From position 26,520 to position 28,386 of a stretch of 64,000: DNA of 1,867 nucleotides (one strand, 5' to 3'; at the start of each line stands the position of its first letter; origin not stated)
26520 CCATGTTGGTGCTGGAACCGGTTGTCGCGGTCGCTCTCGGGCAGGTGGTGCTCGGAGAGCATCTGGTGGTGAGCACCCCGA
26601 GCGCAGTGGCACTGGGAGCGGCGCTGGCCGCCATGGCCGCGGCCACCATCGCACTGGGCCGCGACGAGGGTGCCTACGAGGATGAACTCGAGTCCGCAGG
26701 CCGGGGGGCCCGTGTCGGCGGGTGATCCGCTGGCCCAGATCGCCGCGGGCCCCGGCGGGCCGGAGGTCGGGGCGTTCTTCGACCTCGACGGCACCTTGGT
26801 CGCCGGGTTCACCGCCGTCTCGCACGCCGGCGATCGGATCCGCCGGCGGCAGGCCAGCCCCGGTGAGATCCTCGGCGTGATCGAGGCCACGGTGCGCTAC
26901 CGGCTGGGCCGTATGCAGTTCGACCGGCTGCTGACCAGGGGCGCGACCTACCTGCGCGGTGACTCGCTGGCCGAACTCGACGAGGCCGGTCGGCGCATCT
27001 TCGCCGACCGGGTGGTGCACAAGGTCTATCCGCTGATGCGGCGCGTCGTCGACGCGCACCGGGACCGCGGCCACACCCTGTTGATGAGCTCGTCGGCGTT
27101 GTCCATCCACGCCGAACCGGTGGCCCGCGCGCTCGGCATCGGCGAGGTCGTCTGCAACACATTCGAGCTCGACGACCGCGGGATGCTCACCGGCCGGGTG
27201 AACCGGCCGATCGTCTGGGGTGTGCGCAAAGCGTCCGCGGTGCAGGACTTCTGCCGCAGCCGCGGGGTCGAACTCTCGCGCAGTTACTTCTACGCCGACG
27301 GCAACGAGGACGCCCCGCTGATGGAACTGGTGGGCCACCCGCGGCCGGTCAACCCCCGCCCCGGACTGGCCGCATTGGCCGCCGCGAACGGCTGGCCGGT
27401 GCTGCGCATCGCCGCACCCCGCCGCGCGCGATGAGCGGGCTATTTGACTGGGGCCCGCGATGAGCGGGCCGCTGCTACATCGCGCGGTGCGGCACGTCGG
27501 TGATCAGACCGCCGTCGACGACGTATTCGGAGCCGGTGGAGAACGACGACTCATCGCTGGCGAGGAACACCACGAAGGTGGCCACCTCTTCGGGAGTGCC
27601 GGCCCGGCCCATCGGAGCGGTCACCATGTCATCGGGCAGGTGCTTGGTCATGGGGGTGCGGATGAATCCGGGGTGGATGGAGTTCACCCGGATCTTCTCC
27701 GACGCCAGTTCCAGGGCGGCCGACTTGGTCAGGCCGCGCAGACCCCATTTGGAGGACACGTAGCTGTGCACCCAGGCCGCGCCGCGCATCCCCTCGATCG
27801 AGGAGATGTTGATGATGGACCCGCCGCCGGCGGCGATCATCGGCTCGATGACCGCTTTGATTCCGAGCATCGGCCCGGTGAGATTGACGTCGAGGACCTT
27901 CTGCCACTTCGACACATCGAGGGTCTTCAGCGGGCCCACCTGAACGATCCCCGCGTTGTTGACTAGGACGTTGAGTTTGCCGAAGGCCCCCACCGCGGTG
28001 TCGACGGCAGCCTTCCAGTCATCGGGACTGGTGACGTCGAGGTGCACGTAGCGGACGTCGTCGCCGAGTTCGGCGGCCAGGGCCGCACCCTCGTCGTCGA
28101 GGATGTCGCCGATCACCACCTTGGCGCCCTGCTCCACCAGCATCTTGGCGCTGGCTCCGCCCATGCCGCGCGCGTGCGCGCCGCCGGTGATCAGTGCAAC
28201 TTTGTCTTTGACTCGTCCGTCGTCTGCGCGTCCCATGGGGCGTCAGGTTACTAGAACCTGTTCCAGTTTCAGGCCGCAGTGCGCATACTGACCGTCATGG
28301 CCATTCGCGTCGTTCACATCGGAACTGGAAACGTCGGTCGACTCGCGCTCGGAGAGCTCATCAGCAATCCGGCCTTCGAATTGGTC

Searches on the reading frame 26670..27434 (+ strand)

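Call 72: search_protein_families(library=pfam, proteins=[window:26670-27434:+], max_evalue=0.00001)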
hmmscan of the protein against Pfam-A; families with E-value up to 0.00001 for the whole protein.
window:26670-27434:+ (254 aa): 2 families
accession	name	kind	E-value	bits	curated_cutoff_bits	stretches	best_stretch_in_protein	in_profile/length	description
PF12710.13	HAD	-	7.5e-26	92.2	27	1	35-219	1-189/189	haloacid dehalogenase-like hydrolase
PF00702.32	Hydrolase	-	7.8e-11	43.2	26.4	1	35-219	4-188/191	haloacid dehalogenase-like hydrolase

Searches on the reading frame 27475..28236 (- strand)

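Call 92: search_protein_families(library=pfam, proteins=[window:27475-28236:-], max_evalue=0.00001)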
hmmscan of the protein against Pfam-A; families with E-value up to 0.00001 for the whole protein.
window:27475-28236:- (253 aa): 3 families
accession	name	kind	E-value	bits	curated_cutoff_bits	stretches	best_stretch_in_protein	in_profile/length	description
PF13561.12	adh_short_C2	-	5.6e-64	216.4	27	1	20-244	3-235/236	Enoyl-(Acyl carrier protein) reductase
PF00106.31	adh_short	-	1.2e-56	191.8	26.6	1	12-203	1-193/195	short chain dehydrogenase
PF08659.16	KR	-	5.1e-10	40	22.6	1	14-161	3-151/180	KR domain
